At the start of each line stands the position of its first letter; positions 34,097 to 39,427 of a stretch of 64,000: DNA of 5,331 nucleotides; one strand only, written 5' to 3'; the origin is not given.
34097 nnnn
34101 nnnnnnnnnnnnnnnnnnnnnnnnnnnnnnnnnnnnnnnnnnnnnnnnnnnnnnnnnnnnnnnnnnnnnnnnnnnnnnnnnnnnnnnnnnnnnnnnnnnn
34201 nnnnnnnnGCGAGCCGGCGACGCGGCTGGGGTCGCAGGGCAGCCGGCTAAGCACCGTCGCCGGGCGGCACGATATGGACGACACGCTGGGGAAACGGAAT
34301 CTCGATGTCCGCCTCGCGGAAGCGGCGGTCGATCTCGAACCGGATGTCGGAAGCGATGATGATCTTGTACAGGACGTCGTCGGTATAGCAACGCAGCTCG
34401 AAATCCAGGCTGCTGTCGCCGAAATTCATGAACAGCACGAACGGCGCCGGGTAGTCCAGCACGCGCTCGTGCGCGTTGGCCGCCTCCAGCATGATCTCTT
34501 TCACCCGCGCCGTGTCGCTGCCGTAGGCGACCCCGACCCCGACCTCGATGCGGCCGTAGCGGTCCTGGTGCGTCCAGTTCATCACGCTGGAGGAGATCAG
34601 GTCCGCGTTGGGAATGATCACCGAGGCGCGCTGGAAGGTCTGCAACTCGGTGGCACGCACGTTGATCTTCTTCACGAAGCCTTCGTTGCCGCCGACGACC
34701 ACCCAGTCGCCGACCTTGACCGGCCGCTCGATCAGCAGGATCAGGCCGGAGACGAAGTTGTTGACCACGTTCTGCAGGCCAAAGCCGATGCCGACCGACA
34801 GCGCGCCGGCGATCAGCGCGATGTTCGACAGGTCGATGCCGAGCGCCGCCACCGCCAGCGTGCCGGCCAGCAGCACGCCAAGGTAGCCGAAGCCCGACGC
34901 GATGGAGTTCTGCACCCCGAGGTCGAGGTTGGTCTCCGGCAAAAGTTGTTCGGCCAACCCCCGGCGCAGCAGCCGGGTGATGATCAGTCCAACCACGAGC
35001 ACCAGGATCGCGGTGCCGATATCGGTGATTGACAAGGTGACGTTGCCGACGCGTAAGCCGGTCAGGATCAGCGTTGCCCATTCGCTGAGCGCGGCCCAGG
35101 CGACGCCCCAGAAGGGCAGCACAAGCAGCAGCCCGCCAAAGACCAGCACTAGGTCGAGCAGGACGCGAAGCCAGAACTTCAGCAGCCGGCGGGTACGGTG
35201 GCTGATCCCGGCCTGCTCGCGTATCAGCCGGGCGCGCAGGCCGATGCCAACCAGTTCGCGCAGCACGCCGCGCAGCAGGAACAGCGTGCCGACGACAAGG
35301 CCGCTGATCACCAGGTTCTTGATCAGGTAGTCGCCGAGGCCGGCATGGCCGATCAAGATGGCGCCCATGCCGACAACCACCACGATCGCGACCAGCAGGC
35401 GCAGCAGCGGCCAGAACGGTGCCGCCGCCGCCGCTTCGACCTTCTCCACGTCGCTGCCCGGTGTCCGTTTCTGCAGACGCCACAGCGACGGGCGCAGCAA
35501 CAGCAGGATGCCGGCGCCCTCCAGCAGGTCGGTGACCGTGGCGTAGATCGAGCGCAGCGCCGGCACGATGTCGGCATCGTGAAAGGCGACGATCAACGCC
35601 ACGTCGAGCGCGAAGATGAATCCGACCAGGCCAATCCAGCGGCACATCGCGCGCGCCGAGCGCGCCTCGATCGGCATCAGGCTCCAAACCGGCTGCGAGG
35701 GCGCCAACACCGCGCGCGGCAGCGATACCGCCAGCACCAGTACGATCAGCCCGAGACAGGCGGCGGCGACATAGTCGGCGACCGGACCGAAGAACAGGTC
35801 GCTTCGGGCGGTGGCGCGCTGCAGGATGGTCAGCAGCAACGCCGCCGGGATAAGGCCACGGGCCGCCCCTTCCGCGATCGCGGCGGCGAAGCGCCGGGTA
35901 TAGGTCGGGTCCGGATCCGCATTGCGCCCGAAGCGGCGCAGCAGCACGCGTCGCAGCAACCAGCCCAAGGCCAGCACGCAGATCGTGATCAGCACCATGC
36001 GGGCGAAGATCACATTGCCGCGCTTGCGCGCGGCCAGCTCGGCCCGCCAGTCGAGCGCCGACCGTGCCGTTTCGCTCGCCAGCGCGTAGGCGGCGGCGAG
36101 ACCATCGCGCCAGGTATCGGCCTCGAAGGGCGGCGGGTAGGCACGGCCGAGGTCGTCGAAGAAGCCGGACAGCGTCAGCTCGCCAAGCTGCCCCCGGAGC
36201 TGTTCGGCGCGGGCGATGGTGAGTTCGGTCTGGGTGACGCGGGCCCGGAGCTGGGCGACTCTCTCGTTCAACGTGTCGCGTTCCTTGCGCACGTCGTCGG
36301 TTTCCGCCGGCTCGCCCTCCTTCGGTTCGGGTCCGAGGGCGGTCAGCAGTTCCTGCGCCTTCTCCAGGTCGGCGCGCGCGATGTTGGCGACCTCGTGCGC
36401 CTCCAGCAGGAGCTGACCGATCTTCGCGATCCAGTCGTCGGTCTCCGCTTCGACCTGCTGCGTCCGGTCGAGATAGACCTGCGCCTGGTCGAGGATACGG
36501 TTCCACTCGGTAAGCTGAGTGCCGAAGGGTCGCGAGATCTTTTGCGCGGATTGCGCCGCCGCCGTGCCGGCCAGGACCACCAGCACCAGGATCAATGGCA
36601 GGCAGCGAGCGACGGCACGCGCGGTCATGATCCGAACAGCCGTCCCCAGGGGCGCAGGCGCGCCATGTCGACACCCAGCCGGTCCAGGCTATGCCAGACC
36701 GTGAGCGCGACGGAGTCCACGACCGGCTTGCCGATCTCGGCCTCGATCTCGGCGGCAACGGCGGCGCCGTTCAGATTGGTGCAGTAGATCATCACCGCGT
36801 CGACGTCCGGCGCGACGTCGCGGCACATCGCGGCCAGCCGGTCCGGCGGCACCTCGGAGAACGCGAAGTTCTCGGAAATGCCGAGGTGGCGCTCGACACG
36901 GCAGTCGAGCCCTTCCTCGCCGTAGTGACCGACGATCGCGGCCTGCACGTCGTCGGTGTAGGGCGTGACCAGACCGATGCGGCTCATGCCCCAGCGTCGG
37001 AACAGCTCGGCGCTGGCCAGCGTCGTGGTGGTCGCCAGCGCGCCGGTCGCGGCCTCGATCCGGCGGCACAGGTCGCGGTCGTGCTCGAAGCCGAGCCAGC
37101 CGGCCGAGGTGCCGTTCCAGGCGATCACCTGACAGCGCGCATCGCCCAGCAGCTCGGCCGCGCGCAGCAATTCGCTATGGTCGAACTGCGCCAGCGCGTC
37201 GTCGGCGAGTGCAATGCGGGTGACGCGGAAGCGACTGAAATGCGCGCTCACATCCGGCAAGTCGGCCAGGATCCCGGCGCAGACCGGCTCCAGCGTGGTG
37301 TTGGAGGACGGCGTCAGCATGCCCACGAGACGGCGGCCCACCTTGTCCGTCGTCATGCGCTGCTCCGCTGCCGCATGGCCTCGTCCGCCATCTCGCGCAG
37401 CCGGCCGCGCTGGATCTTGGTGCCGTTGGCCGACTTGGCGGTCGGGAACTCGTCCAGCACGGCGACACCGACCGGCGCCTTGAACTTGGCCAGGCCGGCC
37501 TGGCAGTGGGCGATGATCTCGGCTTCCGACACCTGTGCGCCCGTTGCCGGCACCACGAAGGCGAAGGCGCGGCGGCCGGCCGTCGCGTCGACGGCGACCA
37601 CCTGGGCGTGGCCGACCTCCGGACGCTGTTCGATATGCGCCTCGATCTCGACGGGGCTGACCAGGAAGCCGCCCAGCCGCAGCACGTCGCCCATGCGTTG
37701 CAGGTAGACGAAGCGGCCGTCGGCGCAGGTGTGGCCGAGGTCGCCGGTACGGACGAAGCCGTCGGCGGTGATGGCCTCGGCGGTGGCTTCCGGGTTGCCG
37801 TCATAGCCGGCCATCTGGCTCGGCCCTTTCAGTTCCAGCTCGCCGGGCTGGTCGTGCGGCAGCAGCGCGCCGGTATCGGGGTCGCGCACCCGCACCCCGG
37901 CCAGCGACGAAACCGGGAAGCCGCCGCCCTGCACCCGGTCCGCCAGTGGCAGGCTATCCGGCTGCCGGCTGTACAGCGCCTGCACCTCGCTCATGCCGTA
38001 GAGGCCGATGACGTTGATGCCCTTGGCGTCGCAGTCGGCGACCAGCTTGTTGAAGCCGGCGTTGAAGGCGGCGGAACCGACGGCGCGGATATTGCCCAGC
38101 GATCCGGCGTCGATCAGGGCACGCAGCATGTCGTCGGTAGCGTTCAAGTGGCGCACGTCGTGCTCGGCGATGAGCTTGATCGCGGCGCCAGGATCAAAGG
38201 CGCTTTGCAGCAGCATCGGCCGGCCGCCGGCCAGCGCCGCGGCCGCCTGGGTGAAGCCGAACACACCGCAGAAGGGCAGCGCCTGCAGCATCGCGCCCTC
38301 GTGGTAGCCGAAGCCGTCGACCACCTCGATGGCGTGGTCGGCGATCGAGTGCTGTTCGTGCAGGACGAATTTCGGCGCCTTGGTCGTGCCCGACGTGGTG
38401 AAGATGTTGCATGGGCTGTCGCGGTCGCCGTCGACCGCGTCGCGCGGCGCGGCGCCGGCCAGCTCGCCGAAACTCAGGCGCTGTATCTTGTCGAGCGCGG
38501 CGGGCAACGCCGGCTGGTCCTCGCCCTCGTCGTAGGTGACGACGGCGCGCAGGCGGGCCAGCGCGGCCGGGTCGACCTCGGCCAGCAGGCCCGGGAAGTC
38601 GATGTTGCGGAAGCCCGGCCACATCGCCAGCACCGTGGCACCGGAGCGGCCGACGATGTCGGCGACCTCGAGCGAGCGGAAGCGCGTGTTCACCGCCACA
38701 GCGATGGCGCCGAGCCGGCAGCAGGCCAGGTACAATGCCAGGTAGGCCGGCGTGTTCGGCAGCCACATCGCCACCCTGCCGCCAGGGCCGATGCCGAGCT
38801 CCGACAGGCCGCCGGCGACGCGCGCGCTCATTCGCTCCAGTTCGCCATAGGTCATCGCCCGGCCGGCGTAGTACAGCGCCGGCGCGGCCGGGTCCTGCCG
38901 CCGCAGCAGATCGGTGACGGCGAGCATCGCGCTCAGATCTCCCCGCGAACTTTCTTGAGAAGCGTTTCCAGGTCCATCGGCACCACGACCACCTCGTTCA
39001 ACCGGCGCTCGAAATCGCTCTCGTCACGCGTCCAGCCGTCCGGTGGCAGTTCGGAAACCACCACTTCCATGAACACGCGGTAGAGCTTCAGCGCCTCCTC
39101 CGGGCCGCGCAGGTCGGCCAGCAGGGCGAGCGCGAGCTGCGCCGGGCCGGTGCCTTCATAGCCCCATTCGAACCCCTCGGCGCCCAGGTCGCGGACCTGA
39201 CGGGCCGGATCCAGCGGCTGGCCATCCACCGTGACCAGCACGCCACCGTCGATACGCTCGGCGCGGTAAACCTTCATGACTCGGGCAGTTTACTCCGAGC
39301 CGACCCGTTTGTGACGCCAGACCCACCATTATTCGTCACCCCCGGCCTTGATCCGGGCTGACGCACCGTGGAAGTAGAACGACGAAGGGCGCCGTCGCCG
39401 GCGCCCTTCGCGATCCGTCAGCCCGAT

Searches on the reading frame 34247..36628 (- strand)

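Call 81: search_protein_families(library=pfam, proteins=[window:34247-36628:-], max_evalue=0.00001)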
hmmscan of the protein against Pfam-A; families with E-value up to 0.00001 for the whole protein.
window:34247-36628:- (793 aa): 2 families
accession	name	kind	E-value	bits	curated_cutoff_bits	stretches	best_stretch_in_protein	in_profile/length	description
PF00924.24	MS_channel_2nd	-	3.1e-22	78.9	20.2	1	620-687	1-68/68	Mechanosensitive ion channel, beta-domain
PF21082.3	MS_channel_3rd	-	4.9e-19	69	21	1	694-777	1-88/88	Mechanosensitive ion channel MscS, C-terminal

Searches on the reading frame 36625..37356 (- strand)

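Call 73: search_protein_families(library=pfam, proteins=[window:36625-37356:-], max_evalue=0.0001)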
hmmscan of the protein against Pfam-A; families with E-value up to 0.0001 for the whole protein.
window:36625-37356:- (243 aa): 2 families
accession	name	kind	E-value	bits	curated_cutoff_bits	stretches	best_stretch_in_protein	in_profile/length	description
PF17645.6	Amdase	-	3e-22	79.8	25.9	1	43-232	25-220/228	Arylmalonate decarboxylase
PF01177.27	Asp_Glu_race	-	1e-07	32.4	31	1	41-222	36-210/211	Asp/Glu/Hydantoin racemase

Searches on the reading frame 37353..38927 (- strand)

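Call 81: search_protein_families(library=pfam, proteins=[window:37353-38927:-], max_evalue=0.00001)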
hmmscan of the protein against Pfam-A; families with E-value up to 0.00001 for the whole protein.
window:37353-38927:- (524 aa): 2 families
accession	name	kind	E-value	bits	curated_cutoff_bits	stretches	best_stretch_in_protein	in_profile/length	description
PF00501.34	AMP-binding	-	1.9e-54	185.4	29.9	1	10-375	6-383/384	AMP-binding enzyme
PF13193.12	AMP-binding_C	-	1.1e-08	36.3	24.5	1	427-499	1-74/76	AMP-binding enzyme C-terminal domain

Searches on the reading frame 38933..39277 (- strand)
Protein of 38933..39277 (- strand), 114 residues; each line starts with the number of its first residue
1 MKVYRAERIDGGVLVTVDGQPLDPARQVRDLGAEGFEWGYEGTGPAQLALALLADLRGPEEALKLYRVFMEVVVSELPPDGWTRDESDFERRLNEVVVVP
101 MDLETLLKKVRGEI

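Call 81: search_protein_families(library=pfam, proteins=[window:38933-39277:-], max_evalue=0.00001)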
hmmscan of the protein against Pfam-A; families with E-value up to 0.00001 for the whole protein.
window:38933-39277:- (114 aa): 1 family
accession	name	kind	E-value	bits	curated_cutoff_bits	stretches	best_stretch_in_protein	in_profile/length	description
PF19663.4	DUF6166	-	2.3e-24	85.7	27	1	4-93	1-91/93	Family of unknown function (DUF6166)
